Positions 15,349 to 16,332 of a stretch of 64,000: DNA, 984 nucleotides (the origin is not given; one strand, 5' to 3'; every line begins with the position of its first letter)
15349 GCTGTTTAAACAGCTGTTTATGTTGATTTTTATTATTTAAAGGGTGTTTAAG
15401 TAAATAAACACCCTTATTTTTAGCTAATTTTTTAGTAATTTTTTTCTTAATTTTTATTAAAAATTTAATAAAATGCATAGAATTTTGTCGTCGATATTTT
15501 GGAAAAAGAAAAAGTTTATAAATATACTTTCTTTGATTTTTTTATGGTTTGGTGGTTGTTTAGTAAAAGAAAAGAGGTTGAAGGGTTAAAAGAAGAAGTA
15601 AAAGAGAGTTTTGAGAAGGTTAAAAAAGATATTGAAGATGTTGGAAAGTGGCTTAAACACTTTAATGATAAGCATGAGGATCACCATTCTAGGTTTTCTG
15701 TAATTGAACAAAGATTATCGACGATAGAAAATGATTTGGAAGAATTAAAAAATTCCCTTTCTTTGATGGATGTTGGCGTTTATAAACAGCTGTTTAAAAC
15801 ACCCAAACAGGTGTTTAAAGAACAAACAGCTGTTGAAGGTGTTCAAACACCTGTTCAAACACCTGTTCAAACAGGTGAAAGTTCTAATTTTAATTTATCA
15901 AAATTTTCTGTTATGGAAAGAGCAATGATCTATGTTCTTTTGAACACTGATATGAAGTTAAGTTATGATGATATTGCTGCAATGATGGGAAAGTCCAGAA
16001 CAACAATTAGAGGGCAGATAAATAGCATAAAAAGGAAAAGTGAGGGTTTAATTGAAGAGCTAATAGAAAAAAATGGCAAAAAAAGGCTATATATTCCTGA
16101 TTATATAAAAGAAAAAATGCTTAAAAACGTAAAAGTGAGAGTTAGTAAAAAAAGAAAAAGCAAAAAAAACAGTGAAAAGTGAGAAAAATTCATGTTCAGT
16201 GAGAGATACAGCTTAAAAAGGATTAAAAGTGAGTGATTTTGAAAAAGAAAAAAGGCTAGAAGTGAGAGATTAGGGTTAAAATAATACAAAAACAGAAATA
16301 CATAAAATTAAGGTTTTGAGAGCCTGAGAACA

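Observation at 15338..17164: Two convergent paralogous coiled-coil/HTH genes whose linkers are built from short DNA repeats that echo upstream operator-like palindromes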

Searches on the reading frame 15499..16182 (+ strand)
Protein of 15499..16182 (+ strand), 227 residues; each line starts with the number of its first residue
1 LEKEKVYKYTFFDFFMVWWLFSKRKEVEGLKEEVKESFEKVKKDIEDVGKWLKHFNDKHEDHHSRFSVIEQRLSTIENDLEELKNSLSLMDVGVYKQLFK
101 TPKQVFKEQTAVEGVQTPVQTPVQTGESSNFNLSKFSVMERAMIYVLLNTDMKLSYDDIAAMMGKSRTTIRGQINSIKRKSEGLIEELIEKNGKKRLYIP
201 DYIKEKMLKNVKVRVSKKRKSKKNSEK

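Call 3: search_protein_families(library=pfam, proteins=[window:15499-16182:+], max_evalue=1)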
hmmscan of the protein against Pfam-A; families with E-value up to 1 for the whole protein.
window:15499-16182:+ (227 aa): 20 families
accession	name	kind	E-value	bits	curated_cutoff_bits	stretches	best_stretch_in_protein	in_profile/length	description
PF08279.18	HTH_11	-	0.00012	22.3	25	1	141-180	3-42/55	HTH domain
PF06160.17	EzrA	-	0.00025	19.9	39.6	1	30-90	338-398/557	Septation ring formation regulator, EzrA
PF17762.8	HTH_ParB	-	0.00085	19.9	22.6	1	136-174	3-41/102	ParB HTH domain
PF08317.16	Spc7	-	0.0015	18.4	34.5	1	23-84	134-195/196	Spc7 kinetochore protein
PF13551.12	HTH_29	-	0.002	18.6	28.1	1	141-181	1-40/64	Winged helix-turn helix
PF13936.12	HTH_38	-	0.0038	17.4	27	1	137-170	6-37/44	Helix-turn-helix domain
PF13384.12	HTH_23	-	0.0055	16.9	24.6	1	139-174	5-38/50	Homeodomain-like domain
PF07851.19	TMEM120A-B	-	0.0055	16.4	29.8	1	22-99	23-100/324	TMEM120A/B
PF05929.16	Phage_GPO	-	0.0058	16.7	33.6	1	27-92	190-249/268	Phage capsid scaffolding protein (GPO) serine peptidase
PF09177.16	STX6_10_61_N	-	0.012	16.6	29.4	1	31-89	7-66/99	Syntaxin 6/10/61, N-terminal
PF08281.18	Sigma70_r4_2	-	0.012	15.6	25.7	1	154-174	27-47/54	Sigma-70, region 4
PF07889.17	DUF1664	-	0.034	14.6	34.6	1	25-92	48-115/124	Protein of unknown function (DUF1664)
PF04545.22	Sigma70_r4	-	0.06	13.3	24.1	1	151-171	18-38/50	Sigma-70, region 4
PF08220.18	HTH_DeoR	-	0.069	13.3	21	1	144-179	5-40/57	DeoR-like helix-turn-helix domain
PF16740.10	SKA2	-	0.078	13.2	30.1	1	32-89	5-63/110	Spindle and kinetochore-associated protein 2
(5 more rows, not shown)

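Call 12: find_homologous_proteins(query=window:15544-16182:+, max_evalue=0.001)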
Query window:15544-16182:+ (212 aa): 2504 proteins with E <= 0.001 among 2814 candidates; the best 120 are listed.
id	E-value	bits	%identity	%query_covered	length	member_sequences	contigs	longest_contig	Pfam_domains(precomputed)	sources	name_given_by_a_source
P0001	1.4e-129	448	100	100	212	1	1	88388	-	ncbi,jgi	-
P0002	2.8e-105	369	80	95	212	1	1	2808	-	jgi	-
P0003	8.8e-102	357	80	98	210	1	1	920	-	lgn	-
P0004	6.3e-100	351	77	99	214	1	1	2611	-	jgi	-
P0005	1.3e-98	347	77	98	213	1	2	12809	-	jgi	jgi:transcriptional antiterminator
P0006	3.5e-97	342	78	94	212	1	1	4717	-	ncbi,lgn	-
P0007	4.2e-97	342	75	100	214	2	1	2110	-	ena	-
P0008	2.3e-94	333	74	99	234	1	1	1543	-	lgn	-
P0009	3.4e-93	329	77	94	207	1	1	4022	-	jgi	jgi:biotin operon repressor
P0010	2.0e-90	320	72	100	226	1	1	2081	PF08279.19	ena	-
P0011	1.5e-89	317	73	94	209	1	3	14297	-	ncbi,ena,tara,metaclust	tara:strand:- start:577 stop:1206 length:630 start_codon:yes stop_codon:yes gene_type:complete|metac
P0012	2.6e-88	313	72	98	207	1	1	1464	-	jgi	-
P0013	5.8e-88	312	71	100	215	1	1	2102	-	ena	-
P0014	5.8e-86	306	68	95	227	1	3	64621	-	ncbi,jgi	-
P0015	1.1e-85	305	69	98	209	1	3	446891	-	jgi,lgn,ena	-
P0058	6.3e-68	247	60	96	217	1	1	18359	PF08279.19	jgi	-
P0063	7.3e-67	243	58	99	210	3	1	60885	PF08279.19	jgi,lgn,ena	-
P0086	2.9e-64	235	56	97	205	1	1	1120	PF08279.19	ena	-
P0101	9.3e-63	230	57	98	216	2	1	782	PF08279.19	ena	-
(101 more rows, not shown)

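Call 15: find_related_loci(query=A1, collection=genome_contigs, flank=3000)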
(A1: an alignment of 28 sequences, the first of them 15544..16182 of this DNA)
Query A1 (212 aa) in genome_contigs; peptide patterns used: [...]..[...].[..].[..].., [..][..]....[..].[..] (x = any residue, [..] = any of these).
440 stretches matched a pattern; 391 encode a relative of the query (tblastn E <= 1e-3); the best 80 are kept; 80 distinct loci.
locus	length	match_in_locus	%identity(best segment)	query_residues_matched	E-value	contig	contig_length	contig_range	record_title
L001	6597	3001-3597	68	1-201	6e-93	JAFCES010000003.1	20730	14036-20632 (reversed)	Candidatus Pacearchaeota archaeon isolate Meg22_1214_Bin_224 Meg22_1214_Bin_224_scaffold_9881, whole genome shotgun sequ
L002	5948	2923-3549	61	1-211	3e-82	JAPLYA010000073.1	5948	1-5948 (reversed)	MAG: Candidatus Pacearchaeota archaeon isolate LacPavin_0920_SED4_MAG_33_8 LacPavin_0920_SED4_scaffold_1009789, whole ge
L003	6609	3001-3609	61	1-200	9e-79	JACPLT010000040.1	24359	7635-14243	MAG: Candidatus Pacearchaeota archaeon isolate NC_groundwater_528_Ag_S-0.1um_33_10 S35_SO-1_scaffold_532814, whole genom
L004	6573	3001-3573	64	1-193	5e-77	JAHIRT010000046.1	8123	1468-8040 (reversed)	MAG: Nanoarchaeota archaeon isolate MM_PC_MetaG.mb.141 MM_PC_MetaG.mb.141_k141_1033105, whole genome shotgun sequence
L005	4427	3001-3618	61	1-208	4e-77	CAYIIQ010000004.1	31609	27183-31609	MAG TPA_asm: Candidatus Woesearchaeota archaeon isolate ERP119705_co24_1048 genome assembly, contig: NODE_1363_length_31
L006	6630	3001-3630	62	1-212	5e-77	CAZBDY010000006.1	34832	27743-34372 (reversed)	MAG TPA_asm: Candidatus Woesearchaeota archaeon isolate SRP141376_co1_202 genome assembly, contig: NODE_2875_length_3483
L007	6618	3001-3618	55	1-211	6e-75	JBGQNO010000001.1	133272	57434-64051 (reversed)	MAG: Candidatus Nanoarchaeia archaeon isolate OBJ2_061818_130_46 k141_279162_length_133272_cov_14.8272, whole genome sho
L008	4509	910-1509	58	1-205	2e-74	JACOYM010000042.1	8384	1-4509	MAG: Candidatus Pacearchaeota archaeon isolate NC_groundwater_179_Ag_S-0.1um_37_8 S4_GD2017_2_S1_scaffold_10721, whole g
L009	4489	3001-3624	57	1-204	5e-73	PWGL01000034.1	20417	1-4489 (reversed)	MAG: Candidatus Pacearchaeota archaeon isolate T1Sed10_179m T1-Sed10-C2177, whole genome shotgun sequence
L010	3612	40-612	65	1-193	2e-72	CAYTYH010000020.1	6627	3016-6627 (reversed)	MAG TPA_asm: Candidatus Woesearchaeota archaeon isolate binchicken_co184_488 genome assembly, contig: NODE_24380_length_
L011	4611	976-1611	58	1-201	1e-72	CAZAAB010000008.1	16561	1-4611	MAG TPA_asm: Candidatus Woesearchaeota archaeon isolate SRP141376_co2_396 genome assembly, contig: NODE_7045_length_1656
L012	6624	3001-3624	55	1-205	8e-72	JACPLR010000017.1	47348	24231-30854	MAG: Candidatus Pacearchaeota archaeon isolate NC_groundwater_526_Ag_S-0.1um_30_12 S35_SO-1_scaffold_224077, whole genom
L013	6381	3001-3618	56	1-208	6e-72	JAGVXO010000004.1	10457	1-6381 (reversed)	Candidatus Pacearchaeota archaeon isolate RIFOXYB1_FULL_32_14 rifoxyb1_full_scaffold_2505, whole genome shotgun sequence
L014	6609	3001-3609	56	1-202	7e-71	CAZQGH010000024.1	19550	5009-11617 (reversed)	MAG TPA_asm: Candidatus Woesearchaeota archaeon isolate SRP141376_co1_236 genome assembly, contig: NODE_5903_length_1955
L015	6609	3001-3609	56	1-205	1e-70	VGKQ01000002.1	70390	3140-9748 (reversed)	MAG: Candidatus Pacearchaeota archaeon isolate M_DeepCast_400m_m2_082 M_DeepCast_400m_m2_082_Ga0194112_10000303, whole g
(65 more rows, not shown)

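Call 42: predict_structure(alignment_id=A1)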
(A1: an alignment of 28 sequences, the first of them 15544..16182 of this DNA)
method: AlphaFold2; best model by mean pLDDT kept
length: 212 residues; sequences in the alignment: 28
mean_pLDDT: 69.6   pTM: 0.38
mean pLDDT of the five models: 69.6, 68.1, 67.9, 67.6, 63.6
residues with pLDDT >= 90: 34; 70-90: 74; 50-70: 56; < 50: 48
segments of 3 or more residues with pLDDT < 50: 80-114, 197-202, 208-212
pLDDT, mean of each block of 10 residues (from residue 1): 60 73 82 79 60 65 69 53 45 43 43 60 89 88 92 93 88 88 88 59 49 44
secondary structure, 60 per line:
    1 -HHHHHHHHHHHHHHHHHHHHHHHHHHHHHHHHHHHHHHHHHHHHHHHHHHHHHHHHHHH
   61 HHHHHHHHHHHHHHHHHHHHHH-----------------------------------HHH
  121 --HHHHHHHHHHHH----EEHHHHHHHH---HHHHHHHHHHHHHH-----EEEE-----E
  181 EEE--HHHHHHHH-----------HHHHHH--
elements in order: H2-82 H123-134 H141-148 H152-165 E171-174 E180-183 H186-193 H205-210

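Call 44: search_solved_structures(query=A1, max_evalue=1)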
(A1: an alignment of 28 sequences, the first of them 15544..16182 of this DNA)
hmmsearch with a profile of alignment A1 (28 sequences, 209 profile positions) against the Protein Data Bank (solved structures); distinct sequences matched with E-value up to 1: 46.
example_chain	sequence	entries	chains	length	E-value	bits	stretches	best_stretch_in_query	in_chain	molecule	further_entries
2yo3_A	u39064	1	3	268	9.1e-05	25.7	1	10-122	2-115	GENERAL CONTROL PROTEIN GCN4, PUTATIVE INNER MEMBRANE PROTEIN, GENERAL CONTROL PROTEIN GCN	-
8tqk_A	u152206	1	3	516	0.0003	24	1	19-72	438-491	Fusion glycoprotein F0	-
6mjz_A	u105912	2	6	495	0.00092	22.4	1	19-72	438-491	Fusion glycoprotein F0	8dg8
6gaj_A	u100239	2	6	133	0.0061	19.7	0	13-75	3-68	Outer capsid protein sigma-1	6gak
6gao_A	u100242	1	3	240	0.0064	19.6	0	12-75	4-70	Outer capsid protein sigma-1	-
2ba2_A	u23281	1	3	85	0.0095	19.1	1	6-69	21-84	Hypothetical UPF0134 protein MPN010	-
8v5k_A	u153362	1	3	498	0.012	18.7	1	19-72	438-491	Fusion glycoprotein F0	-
8v62_A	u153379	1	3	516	0.013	18.6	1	19-72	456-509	Fusion glycoprotein F0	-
5iit_A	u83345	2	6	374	0.016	18.3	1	18-89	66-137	Vacuolar transporter chaperone 4,Core histone macro-H2A.1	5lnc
8qae_A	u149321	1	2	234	0.051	16.7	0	9-73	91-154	sc-apCC-6-SLLA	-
8qox_B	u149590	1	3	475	0.053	16.6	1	25-80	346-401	Conserved membrane protein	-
2yny_A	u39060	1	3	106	0.061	16.4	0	31-71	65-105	GENERAL CONTROL PROTEIN GCN4, PUTATIVE INNER MEMBRANE PROTEIN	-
5ubt_B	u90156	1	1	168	0.061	16.4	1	13-77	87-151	Phosphatidylinositol 3-kinase regulatory subunit alpha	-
5dxh_B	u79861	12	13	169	0.064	16.4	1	13-77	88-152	Phosphatidylinositol 3-kinase regulatory subunit alpha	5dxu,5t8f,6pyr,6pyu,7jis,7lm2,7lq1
6g6w_B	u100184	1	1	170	0.064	16.4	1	13-77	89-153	Phosphatidylinositol 3-kinase regulatory subunit alpha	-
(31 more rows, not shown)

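Call 46: search_protein_families(library=pfam, alignment_id=A1, max_evalue=0.01)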
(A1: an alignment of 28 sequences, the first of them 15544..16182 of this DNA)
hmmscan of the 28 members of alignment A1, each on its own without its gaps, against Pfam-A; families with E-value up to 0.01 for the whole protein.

A. member 1, window:15544-16182:+ (212 aa): 8 families
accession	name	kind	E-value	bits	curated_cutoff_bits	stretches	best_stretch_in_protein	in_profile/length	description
PF08279.18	HTH_11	-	0.0001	22.6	25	1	126-165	3-42/55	HTH domain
PF06160.17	EzrA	-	0.00026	19.8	39.6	1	15-75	338-398/557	Septation ring formation regulator, EzrA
PF17762.8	HTH_ParB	-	0.00069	20.2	22.6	1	121-159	3-41/102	ParB HTH domain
PF08317.16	Spc7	-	0.0013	18.6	34.5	1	8-69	134-195/196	Spc7 kinetochore protein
PF13551.12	HTH_29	-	0.0017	18.8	28.1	1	126-166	1-40/64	Winged helix-turn helix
PF13936.12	HTH_38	-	0.0034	17.5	27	1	122-155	6-37/44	Helix-turn-helix domain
PF13384.12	HTH_23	-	0.0046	17.2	24.6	0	124-159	5-38/50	Homeodomain-like domain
PF05929.16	Phage_GPO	-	0.0069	16.5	33.6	0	16-77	188-249/268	Phage capsid scaffolding protein (GPO) serine peptidase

B. families by the number of members that match (of 28 scanned): 35 families (the first 25 are shown)
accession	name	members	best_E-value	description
PF08279.18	HTH_11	22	2.2e-05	HTH domain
PF13551.12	HTH_29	19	0.00028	Winged helix-turn helix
PF17762.8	HTH_ParB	14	0.00053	ParB HTH domain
PF06160.17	EzrA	6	5.9e-05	Septation ring formation regulator, EzrA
PF13384.12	HTH_23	6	0.00013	Homeodomain-like domain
PF07889.17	DUF1664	5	0.00095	Protein of unknown function (DUF1664)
PF06419.17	COG6_N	4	8.4e-05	Conserved oligomeric complex COG6, N-terminal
PF08220.18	HTH_DeoR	4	0.00017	DeoR-like helix-turn-helix domain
PF09177.16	STX6_10_61_N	4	0.003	Syntaxin 6/10/61, N-terminal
PF04513.17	Baculo_PEP_C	3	0.0025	Baculovirus polyhedron envelope protein, PEP, C terminus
PF05377.16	FlaC_arch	2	0.0012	Flagella accessory protein C (FlaC)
PF08317.16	Spc7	2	0.0013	Spc7 kinetochore protein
PF25617.1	PhiKZ_gp86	2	0.0021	Bacteriophage PhiKZ vertex-binding protein gp86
PF11727.13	ISG65-75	1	0.00026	Invariant surface glycoprotein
PF21774.3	NagJ_C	1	0.00029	Hyaluronidase post-catalytic domain-like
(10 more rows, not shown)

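Call 48: fold_search(model_id=the predicted structure, library=pdb)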
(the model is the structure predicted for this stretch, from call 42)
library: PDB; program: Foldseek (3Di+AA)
matches with E <= 10: 1559; with E <= 0.001: 9
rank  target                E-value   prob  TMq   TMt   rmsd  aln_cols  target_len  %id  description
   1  3eco_A                2.1e-04  1.00  0.32  0.48   4.1        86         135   13  Crystal structure of MepR, a transcription regulator of the Staphylococcus aureus multidrug efflux pump MepA (released 2009-02-10)
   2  4l9t_A                3.8e-04  1.00  0.31  0.46   4.0        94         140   14  Crystal structure of MepR F27L mutant from multidrug resistant S. aureus clinical isolate (released 2013-09-11)
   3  6cmv_C                3.8e-04  1.00  0.32  0.57   4.5        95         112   20  Crystal structure of Archaeal Biofilm Regulator (AbfR2) from Sulfolobus acidocaldarius (released 2018-11-14)
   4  4ld5_A                3.8e-04  1.00  0.29  0.42  10.3       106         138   13  Crystal structure of MepR Q18P mutant from multidrug resistant S. aureus clinical isolate (released 2013-09-11)
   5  4lll_M                5.3e-04  1.00  0.34  0.54  10.3       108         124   11  Crystal structure of S. aureus MepR-DNA complex (released 2014-05-14)
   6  5ffx_A                6.8e-04  1.00  0.29  0.44  11.7       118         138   13  S. aureus MepR G34K Mutant (released 2016-12-21)
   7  2fe3_B                7.3e-04  1.00  0.29  0.42   3.4        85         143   24  The crystal structure of bacillus subtilis PerR-Zn reveals a novel Zn(Cys)4 Structural redox switch (released 2006-12-19)
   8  4l9t_B                7.8e-04  1.00  0.31  0.46   4.0        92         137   14  Crystal structure of MepR F27L mutant from multidrug resistant S. aureus clinical isolate (released 2013-09-11)
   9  4lln_I                8.3e-04  1.00  0.31  0.46  10.4       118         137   14  Crystal structure of S. aureus MepR-DNA complex (released 2014-05-14)
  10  5fb2_A                1.0e-03  1.00  0.31  0.46  11.1       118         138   12  S. aureus MepR F27L Mutant bound to oligodeoxyribonucleotide (released 2016-12-14)
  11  2d1h_A                1.2e-03  1.00  0.32  0.63   3.4        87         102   17  Crystal structure of ST1889 protein from thermoacidophilic archaeon Sulfolobus tokodaii (released 2006-09-05)
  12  6cmv_B                1.4e-03  1.00  0.29  0.52   3.8        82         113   22  Crystal structure of Archaeal Biofilm Regulator (AbfR2) from Sulfolobus acidocaldarius (released 2018-11-14)
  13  4l9n_B                1.4e-03  1.00  0.30  0.45   4.1        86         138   15  Crystal structure of MepR A103V mutant from multidrug resistant S. aureus clinical isolate (released 2013-09-11)
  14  4fht_B                1.6e-03  1.00  0.28  0.41   8.2       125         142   14  Crystal Structure of the PcaV transcriptional regulator from Streptomyces coelicolor in complex with its natural ligan (released 2013-04-24)
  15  4lln_D                1.7e-03  1.00  0.31  0.45   4.4        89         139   13  Crystal structure of S. aureus MepR-DNA complex (released 2014-05-14)
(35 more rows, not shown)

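Call 71: list_cluster_members(proteins=[P0001, P0121])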
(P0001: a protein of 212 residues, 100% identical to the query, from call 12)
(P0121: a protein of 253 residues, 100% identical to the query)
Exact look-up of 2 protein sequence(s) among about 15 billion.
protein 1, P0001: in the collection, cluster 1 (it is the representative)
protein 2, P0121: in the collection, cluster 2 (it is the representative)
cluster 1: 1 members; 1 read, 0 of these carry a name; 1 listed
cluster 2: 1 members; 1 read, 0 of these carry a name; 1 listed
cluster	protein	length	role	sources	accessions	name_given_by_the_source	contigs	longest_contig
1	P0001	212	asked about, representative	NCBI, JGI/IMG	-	-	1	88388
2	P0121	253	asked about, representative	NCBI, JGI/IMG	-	-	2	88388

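Call 77: search_protein_families(library=ncbifam, proteins=[window:15544-16182:+], max_evalue=0.01)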
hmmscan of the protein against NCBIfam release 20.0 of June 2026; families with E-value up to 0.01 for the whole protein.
window:15544-16182:+ (212 aa): 4 families
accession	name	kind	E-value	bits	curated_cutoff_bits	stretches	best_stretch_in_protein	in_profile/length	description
NF003413.0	PRK04778.1-7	equivalog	0.00048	18.6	556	1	15-71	340-396/564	septation ring formation regulator EzrA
TIGR00180.1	parB_part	domain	0.0015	18.3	58.45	1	119-163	101-145/186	ParB/RepB/Spo0J family partition protein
NF045487.1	ASRP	equivalog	0.0015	17.2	300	1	9-73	162-228/593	archaea-specific SMC-related protein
TIGR01884.1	cas_HTH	subfamily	0.009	15.4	60.2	0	137-176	155-192/202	CRISPR-associated CARF protein Csa3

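Call 89: find_related_loci(query=A1, collection=viral_contigs, flank=3000)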
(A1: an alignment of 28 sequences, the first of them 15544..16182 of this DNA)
Query A1 (212 aa) in viral_contigs; peptide patterns used: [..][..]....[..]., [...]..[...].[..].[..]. (x = any residue, [..] = any of these).
50 stretches matched a pattern, but none encodes a relative of the query by tblastn (E <= 1e-3).

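Call 90: search_dna_similar(query=window:15544-16182:+, collection=plasmids, mode=protein, max_evalue=0.001, max_rows=5)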
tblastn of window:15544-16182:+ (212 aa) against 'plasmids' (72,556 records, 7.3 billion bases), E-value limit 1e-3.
No match.
